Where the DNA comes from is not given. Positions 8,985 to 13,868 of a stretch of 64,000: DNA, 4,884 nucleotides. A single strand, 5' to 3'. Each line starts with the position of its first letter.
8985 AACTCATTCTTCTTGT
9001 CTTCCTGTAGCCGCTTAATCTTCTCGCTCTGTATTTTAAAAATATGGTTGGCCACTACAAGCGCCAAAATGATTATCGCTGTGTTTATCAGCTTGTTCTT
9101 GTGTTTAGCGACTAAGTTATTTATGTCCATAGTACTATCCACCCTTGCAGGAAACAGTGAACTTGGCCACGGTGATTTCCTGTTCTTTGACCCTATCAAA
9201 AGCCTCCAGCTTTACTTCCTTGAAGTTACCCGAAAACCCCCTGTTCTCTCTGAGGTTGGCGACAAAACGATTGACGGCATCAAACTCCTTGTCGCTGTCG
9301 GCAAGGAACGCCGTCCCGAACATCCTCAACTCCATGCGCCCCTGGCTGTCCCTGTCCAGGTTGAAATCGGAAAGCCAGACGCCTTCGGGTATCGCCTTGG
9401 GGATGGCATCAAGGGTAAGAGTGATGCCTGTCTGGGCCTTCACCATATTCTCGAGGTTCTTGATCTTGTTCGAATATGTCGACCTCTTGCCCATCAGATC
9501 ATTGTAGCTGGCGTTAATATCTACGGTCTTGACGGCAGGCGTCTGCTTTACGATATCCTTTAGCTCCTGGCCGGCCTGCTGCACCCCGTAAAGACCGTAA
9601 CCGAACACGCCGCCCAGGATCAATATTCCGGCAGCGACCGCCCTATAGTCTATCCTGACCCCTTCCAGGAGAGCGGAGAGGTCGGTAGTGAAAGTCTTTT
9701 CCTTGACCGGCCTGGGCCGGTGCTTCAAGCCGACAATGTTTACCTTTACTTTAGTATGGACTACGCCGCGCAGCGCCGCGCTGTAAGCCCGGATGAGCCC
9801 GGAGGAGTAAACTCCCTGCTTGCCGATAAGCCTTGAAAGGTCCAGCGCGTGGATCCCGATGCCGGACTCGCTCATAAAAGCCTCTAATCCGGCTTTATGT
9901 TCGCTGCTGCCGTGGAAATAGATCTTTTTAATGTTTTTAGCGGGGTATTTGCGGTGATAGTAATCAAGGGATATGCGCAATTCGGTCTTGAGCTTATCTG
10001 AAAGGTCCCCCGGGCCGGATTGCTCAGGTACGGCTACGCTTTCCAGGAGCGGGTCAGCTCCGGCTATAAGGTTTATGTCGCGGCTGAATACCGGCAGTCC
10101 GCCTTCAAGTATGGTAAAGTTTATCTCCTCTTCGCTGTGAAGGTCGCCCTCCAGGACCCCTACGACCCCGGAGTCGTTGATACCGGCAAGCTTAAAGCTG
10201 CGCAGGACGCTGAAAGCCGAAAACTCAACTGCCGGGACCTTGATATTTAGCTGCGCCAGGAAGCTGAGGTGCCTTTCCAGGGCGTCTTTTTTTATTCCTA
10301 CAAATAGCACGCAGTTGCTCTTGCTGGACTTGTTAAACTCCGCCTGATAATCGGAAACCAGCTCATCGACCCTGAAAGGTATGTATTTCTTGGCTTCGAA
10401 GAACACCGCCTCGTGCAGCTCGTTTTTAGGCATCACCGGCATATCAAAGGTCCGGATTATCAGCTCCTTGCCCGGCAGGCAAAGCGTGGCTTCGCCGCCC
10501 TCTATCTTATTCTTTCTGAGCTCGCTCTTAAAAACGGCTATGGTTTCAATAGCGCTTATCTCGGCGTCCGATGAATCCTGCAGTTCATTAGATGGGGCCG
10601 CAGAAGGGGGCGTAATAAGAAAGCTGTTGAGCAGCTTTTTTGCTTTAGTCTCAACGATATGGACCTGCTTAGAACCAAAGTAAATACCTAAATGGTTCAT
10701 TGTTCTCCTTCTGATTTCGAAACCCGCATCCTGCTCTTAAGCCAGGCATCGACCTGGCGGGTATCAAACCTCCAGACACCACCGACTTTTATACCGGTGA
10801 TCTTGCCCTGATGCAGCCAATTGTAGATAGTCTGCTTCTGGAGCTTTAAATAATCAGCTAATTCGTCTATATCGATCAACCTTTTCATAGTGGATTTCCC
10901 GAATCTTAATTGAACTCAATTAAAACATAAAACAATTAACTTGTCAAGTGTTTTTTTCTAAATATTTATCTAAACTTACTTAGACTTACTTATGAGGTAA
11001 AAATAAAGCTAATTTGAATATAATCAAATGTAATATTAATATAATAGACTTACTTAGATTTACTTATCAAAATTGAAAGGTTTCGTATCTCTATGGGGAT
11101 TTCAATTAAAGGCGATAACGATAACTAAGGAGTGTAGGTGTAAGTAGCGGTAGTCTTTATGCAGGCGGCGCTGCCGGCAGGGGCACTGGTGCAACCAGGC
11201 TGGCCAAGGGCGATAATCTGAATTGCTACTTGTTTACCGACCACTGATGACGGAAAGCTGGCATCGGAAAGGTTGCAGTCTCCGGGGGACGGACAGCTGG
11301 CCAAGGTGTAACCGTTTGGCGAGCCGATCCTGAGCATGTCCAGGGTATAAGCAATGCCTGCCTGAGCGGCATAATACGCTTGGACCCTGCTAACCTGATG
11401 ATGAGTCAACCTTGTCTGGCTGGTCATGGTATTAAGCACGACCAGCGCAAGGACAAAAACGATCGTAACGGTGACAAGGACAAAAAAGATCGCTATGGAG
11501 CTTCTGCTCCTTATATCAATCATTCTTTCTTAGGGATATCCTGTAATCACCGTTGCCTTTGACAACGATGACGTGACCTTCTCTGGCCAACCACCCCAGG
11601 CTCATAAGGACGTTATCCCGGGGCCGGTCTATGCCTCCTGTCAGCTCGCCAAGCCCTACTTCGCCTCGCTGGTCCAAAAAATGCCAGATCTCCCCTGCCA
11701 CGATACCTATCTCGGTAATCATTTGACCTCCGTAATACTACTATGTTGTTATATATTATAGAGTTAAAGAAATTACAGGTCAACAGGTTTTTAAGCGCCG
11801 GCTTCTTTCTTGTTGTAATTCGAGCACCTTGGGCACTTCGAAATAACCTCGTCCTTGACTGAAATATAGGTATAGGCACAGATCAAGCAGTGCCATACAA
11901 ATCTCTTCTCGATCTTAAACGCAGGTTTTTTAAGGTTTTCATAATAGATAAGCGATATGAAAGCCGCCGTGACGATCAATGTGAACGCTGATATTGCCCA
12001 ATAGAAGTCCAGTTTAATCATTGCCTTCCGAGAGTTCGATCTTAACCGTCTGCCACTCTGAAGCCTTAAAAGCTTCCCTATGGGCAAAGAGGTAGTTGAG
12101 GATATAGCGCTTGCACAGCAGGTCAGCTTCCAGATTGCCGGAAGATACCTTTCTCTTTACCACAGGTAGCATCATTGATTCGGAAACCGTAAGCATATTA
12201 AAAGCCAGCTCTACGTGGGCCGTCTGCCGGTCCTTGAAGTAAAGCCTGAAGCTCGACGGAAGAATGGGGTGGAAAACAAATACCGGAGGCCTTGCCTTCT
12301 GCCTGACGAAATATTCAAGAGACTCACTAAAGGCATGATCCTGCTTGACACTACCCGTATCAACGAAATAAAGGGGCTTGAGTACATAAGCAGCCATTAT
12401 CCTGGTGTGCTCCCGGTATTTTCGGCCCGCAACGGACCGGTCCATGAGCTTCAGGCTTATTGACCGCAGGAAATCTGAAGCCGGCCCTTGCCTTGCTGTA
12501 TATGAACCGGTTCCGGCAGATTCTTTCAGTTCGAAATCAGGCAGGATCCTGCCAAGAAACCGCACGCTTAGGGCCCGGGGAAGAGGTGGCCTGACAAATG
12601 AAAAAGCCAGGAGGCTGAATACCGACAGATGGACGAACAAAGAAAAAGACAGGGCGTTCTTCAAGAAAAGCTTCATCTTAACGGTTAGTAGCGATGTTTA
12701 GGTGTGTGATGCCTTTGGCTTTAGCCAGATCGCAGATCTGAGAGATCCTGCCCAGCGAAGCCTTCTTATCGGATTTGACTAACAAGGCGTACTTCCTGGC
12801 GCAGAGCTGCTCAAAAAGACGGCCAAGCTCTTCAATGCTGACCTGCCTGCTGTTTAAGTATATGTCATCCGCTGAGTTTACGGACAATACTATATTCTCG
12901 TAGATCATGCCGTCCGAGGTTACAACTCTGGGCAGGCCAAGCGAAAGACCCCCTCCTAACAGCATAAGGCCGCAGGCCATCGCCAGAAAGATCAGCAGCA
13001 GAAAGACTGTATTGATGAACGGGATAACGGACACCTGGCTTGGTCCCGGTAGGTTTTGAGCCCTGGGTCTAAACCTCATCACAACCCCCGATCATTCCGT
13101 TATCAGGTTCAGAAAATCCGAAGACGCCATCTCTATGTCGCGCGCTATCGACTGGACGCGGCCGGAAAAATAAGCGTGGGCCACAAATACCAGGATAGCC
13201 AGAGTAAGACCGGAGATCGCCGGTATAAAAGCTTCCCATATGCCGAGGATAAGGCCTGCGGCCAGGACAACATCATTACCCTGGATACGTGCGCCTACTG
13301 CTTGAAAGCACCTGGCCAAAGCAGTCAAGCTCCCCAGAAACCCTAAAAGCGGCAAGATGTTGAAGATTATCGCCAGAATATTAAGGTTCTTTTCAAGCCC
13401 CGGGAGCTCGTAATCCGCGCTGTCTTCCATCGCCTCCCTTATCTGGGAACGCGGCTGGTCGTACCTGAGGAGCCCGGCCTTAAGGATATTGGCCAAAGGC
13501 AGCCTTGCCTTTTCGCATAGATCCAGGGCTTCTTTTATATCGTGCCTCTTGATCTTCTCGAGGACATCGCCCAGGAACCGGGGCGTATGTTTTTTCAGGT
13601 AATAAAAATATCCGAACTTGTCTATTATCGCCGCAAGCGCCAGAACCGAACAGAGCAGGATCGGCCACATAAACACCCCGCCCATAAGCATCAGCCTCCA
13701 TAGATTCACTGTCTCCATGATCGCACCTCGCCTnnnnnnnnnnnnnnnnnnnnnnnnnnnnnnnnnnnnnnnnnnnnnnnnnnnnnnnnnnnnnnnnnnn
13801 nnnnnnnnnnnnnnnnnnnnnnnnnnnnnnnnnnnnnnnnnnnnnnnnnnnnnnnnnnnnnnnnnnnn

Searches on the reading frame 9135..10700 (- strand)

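Call 18: search_protein_families(library=pfam, proteins=[window:9135-10700:-], max_evalue=0.0001)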
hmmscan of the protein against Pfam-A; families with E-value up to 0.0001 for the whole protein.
window:9135-10700:- (521 aa): 2 families
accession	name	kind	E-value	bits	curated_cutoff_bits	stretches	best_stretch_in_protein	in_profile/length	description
PF11104.14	PilM_2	-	1.5e-11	44.2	27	1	5-208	1-207/340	Type IV pilus assembly protein PilM;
PF05137.18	PilN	-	5.7e-07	29.9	22.8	1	430-519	3-77/78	Fimbrial assembly protein (PilN)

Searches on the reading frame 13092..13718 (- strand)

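Call 50: search_protein_families(library=pfam, proteins=[window:13092-13718:-], max_evalue=0.001)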
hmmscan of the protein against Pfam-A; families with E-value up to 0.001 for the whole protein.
window:13092-13718:- (208 aa): 1 family
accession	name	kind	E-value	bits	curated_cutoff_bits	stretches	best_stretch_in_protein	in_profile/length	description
PF01618.21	MotA_ExbB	-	2.5e-19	69.7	22.9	1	73-197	4-127/127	MotA/TolQ/ExbB proton channel family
